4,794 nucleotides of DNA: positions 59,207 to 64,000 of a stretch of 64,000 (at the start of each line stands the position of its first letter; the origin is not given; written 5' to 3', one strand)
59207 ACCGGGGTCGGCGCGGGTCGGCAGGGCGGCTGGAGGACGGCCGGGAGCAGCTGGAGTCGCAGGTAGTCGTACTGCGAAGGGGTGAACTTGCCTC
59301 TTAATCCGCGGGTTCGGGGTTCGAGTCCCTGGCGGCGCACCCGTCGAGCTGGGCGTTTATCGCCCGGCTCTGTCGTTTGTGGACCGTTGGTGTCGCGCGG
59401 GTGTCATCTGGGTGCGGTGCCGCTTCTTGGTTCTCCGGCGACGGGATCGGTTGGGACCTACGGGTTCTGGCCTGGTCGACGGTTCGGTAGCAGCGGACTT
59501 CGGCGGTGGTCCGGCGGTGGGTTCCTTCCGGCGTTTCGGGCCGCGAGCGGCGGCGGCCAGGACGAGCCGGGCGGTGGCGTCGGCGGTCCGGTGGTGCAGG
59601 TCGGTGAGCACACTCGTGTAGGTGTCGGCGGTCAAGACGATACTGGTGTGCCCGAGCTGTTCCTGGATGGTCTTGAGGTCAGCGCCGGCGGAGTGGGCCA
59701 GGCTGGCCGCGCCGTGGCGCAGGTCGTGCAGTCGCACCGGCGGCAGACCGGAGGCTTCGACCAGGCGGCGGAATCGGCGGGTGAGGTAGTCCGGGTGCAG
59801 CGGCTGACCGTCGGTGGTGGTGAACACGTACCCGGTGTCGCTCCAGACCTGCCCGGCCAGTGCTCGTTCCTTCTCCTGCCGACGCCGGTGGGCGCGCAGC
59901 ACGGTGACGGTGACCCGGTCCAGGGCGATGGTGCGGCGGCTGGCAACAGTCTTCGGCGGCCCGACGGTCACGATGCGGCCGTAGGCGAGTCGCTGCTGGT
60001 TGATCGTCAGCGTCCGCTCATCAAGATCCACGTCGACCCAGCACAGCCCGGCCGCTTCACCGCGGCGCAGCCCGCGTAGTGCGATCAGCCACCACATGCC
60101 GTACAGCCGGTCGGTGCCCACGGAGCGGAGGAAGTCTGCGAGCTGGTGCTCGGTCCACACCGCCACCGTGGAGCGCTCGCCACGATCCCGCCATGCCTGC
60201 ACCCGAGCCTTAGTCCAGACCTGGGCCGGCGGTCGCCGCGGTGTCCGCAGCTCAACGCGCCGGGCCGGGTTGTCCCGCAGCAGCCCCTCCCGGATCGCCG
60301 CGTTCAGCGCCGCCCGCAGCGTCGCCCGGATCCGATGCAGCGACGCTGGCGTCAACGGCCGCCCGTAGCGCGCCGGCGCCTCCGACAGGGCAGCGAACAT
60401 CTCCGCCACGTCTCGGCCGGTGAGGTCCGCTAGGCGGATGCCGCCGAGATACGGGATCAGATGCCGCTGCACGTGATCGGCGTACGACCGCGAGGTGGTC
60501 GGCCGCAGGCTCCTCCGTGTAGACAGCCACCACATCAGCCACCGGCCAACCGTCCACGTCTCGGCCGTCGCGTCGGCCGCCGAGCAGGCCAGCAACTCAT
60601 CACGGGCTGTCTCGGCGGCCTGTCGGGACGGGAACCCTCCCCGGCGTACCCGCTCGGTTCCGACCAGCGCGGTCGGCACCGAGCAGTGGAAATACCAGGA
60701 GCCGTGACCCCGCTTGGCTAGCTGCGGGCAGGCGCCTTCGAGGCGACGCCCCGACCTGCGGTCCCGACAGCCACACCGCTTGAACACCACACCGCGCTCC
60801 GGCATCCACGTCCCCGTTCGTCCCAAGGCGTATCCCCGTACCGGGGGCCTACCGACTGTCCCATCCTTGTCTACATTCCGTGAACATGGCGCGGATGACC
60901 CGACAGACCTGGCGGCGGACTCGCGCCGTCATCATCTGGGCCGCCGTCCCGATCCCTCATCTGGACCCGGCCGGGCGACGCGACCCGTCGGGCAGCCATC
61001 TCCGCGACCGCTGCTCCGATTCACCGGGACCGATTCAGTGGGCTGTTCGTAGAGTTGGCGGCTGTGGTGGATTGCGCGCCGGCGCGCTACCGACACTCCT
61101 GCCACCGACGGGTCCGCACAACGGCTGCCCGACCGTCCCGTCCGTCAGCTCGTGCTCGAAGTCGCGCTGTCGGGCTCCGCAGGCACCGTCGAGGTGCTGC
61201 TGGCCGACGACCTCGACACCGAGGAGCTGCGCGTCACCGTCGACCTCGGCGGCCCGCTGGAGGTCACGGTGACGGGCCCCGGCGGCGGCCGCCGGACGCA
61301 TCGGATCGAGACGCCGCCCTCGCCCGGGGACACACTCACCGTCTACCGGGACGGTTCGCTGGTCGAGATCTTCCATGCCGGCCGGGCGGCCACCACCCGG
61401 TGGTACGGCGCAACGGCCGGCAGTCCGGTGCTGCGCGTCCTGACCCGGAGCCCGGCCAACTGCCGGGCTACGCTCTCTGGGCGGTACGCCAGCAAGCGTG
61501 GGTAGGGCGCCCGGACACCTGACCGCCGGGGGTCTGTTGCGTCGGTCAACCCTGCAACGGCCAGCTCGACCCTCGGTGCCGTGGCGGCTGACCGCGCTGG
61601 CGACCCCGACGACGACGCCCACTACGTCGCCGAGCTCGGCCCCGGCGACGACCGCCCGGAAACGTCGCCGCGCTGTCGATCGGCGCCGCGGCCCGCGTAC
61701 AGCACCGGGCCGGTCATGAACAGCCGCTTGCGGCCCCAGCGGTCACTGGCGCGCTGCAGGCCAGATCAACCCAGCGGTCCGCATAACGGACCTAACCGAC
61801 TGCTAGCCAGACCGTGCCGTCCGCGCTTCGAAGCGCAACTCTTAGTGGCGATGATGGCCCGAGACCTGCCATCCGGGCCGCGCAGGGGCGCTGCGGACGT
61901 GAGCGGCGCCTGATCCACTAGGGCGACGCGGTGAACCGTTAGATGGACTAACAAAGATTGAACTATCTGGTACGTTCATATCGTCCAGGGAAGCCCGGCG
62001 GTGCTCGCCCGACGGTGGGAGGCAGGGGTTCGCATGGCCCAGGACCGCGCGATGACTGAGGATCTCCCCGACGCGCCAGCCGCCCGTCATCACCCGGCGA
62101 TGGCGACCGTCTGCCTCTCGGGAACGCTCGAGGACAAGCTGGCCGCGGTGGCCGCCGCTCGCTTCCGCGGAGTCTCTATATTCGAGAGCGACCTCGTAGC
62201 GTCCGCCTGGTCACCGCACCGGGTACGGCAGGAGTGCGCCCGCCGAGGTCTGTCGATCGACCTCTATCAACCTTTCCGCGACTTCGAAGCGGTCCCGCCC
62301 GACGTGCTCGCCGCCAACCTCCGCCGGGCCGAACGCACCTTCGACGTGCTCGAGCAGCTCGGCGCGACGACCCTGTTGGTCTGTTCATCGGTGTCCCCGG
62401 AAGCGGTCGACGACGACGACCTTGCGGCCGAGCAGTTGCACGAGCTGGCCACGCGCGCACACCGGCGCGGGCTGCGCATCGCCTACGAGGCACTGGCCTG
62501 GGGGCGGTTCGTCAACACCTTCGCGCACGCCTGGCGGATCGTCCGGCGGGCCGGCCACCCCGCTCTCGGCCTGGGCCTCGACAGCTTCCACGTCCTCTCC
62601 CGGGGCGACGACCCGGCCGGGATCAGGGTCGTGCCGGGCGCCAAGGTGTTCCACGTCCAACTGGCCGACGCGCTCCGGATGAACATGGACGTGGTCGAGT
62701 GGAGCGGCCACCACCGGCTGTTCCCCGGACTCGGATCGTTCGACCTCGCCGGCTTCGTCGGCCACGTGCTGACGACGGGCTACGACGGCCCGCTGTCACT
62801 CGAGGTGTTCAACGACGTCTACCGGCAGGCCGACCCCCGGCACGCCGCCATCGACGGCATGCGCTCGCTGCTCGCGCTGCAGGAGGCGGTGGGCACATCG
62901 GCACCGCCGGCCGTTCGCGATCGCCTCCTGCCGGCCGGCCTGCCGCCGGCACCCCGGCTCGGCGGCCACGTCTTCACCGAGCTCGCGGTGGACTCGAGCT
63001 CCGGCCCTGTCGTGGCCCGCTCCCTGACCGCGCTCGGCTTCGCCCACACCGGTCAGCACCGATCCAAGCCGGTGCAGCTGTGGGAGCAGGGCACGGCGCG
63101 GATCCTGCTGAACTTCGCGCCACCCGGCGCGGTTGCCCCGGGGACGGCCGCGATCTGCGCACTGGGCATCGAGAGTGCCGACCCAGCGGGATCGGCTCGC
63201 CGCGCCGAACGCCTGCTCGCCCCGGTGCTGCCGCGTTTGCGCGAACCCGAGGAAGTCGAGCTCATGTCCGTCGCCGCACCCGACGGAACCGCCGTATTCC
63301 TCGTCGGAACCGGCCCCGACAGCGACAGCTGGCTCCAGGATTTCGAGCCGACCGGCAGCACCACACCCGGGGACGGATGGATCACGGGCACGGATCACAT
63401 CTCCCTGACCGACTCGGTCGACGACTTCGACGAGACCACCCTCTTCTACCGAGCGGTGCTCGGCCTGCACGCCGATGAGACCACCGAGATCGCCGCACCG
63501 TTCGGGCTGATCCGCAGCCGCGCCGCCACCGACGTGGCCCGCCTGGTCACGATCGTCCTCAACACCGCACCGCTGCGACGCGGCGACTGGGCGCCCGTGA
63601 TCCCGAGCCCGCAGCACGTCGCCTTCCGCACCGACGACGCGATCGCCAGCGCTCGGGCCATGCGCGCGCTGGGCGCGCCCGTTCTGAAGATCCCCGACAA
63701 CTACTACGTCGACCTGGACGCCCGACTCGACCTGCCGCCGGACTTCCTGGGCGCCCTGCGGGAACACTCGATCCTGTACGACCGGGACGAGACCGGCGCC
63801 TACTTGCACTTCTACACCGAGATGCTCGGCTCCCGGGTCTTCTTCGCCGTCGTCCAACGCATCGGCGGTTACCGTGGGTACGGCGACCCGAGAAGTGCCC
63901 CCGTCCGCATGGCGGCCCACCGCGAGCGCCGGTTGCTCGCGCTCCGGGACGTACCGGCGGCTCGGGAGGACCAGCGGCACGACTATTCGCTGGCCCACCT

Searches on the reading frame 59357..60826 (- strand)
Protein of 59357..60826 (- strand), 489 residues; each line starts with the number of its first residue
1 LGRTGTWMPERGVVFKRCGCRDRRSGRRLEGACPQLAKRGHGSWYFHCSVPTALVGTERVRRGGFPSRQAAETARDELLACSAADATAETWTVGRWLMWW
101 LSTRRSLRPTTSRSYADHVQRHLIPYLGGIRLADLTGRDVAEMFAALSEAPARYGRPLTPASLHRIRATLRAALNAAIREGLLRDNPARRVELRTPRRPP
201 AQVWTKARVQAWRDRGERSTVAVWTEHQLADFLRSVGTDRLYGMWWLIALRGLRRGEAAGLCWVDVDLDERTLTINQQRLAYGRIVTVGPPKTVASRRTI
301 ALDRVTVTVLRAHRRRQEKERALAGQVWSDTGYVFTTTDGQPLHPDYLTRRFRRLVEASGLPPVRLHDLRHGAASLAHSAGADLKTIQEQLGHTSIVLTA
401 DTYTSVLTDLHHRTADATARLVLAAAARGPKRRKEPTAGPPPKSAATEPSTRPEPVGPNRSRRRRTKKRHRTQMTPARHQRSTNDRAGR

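Call 15: search_protein_families(library=pfam, proteins=[window:59357-60826:-], max_evalue=0.01)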
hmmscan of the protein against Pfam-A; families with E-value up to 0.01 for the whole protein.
window:59357-60826:- (489 aa): 4 families
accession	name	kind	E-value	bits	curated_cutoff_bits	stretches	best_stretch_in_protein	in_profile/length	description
PF00589.27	Phage_integrase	-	6.6e-19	68.8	27.1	1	240-406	23-168/172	Phage integrase family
PF14659.12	Phage_int_SAM_3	-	2.4e-06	28.1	22.6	1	97-141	7-51/58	Phage integrase, N-terminal SAM-like domain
PF22022.2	Phage_int_M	-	0.0015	19.1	27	1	99-191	8-93/96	Phage integrase central domain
PF02899.23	Phage_int_SAM_1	-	0.0019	18.9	22.3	1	101-181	8-83/83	Phage integrase, N-terminal SAM-like domain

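Call 45: find_related_loci(query=window:59537-60805:-, collection=genome_contigs, flank=10000)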
Query window:59537-60805:- (423 aa) in genome_contigs; peptide patterns used: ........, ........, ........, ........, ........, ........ (x = any residue, [..] = any of these).
143 stretches matched a pattern; 61 encode a relative of the query (tblastn E <= 1e-3); 60 distinct loci.
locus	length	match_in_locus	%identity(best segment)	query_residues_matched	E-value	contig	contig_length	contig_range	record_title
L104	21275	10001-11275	87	3-423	0e+0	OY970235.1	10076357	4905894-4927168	MAG: uncultured Actinomycetota bacterium isolate MFD03066.bin.c.1 genome assembly, chromosome: 1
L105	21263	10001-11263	69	1-421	3e-180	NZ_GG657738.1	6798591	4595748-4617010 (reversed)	Micromonospora sp. ATCC 39149 supercont1.1, whole genome shotgun sequence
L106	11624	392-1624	67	1-411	1e-176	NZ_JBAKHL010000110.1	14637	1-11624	Micromonospora sp. CPCC 205546 Scaffold103_1, whole genome shotgun sequence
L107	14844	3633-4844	67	6-409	1e-165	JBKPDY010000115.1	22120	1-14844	MAG: Actinomycetota bacterium isolate GB_EKS_MAG_00012 GB_EKS_000000883692, whole genome shotgun sequence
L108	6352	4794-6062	57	1-421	4e-143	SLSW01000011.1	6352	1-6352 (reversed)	MAG: Micromonosporaceae bacterium isolate CSSed165cm_73 CSSed16-5cm-58218, whole genome shotgun sequence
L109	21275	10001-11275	56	1-422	4e-142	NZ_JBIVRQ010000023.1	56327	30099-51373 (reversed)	Micromonospora sp. NPDC092111 NPDC092111_190_B10.ctg-0023, whole genome shotgun sequence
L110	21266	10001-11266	57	1-419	4e-142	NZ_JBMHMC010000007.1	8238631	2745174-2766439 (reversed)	Plantactinospora sp. WMMB782 tig00000009, whole genome shotgun sequence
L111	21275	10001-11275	55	1-422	3e-142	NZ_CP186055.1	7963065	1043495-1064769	Plantactinospora sp. WMMC1484 chromosome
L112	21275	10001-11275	55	1-422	5e-142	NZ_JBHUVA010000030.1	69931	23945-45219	Micromonospora sp. NPDC057141 NPDC057141_T17_C10.ctg-0030, whole genome shotgun sequence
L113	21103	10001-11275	57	1-422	9e-142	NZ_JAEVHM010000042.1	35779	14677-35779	Micromonospora parastrephiae strain STR1-7 contig_42, whole genome shotgun sequence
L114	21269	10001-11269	58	1-421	2e-141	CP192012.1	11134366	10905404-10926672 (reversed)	Actinoplanes sp. CA-054009 chromosome, complete genome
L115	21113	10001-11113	64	5-377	9e-141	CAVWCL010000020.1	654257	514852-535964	MAG: uncultured Actinomycetota bacterium isolate MFD04944.bin.1.323 genome assembly, contig: contig_9822, whole genome s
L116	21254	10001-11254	58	1-416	4e-140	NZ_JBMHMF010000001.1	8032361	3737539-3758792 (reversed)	Solwaraspora sp. WMMB335 tig00000001, whole genome shotgun sequence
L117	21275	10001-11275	57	1-422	2e-139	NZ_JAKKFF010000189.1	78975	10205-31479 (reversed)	Micromonospora foliorum strain PSH25 PSH25_189, whole genome shotgun sequence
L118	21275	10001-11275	55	1-422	3e-139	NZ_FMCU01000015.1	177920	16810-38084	Micromonospora matsumotoense strain DSM 44100, whole genome shotgun sequence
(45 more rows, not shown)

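Call 68: search_protein_families(library=ncbifam, proteins=[window:59357-60805:-], max_evalue=0.001)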
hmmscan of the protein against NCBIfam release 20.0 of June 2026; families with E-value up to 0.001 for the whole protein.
window:59357-60805:- (482 aa): 8 families
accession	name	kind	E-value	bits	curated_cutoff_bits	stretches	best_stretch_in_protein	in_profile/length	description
NF040815.2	recomb_XerA_Arch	equivalog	3.7e-18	66.1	220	1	206-402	86-257/263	site-specific tyrosine recombinase/integron integrase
TIGR02224.1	recomb_XerC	equivalog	1.8e-17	63.7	335.15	1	93-401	6-279/295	tyrosine recombinase XerC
TIGR02225.1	recomb_XerD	equivalog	4.2e-15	55.9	329.6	1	94-401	7-276/290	site-specific tyrosine recombinase XerD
NF001399.0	PRK00283.1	subfamily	3.8e-14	52.6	279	1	94-402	16-286/300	tyrosine recombinase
NF002331.0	PRK01287.1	subfamily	1.9e-13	50.1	371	1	85-411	29-328/365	site-specific tyrosine recombinase XerC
TIGR02249.1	integrase_gron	subfamily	2.2e-09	37.1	265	1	337-401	238-302/315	integron integrase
NF003462.0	PRK05084.1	equivalog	1.5e-05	23.9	267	1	357-407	303-352/360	tyrosine recombinase XerS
NF011946.0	PRK15417.1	equivalog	6.7e-05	22.2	435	1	341-401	257-317/337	integron integrase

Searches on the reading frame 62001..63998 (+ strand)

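Call 15: search_protein_families(library=pfam, proteins=[window:62001-63998:+], max_evalue=0.01)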
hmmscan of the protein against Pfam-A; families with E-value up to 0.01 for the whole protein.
window:62001-63998:+ (666 aa): 5 families
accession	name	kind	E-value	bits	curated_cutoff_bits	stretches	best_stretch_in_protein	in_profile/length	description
PF01261.30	AP_endonuc_2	-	1.8e-38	133.1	31.1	1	48-290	2-246/249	Xylose isomerase-like TIM barrel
PF00903.31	Glyoxalase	-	4.8e-08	33.9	20.6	1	472-570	8-104/121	Glyoxalase/Bleomycin resistance protein/Dioxygenase superfamily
PF14696.12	Glyoxalase_5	-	5.5e-06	27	27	1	322-437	9-126/139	Hydroxyphenylpyruvate dioxygenase, HPPD, N-terminal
PF18029.7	Glyoxalase_6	-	0.0016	19.5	23.6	0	473-565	6-87/106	Glyoxalase-like domain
PF13669.12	Glyoxalase_4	-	0.0022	18.7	27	0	473-563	7-95/109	Glyoxalase/Bleomycin resistance protein/Dioxygenase superfamily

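Call 68: search_protein_families(library=ncbifam, proteins=[window:62001-63998:+], max_evalue=0.001)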
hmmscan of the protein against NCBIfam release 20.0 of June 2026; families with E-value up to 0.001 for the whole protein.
window:62001-63998:+ (666 aa): 4 families
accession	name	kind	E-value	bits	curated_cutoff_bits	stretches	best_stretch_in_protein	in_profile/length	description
NF042435.1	DhshikDhtase_QuiC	equivalog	8.2e-162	539.9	1200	1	33-642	4-625/635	3-dehydroshikimate dehydratase QuiC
TIGR01263.1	4HPPD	equivalog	1.6e-21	77.2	277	1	339-628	18-332/353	4-hydroxyphenylpyruvate dioxygenase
TIGR03234.1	OH-pyruv-isom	equivalog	5.8e-05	22.5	353.45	1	116-268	92-239/254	hydroxypyruvate isomerase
NF041099.2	keto_glucon_epim_IolO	equivalog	0.00017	21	300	1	140-289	128-266/269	5-keto-L-gluconate epimerase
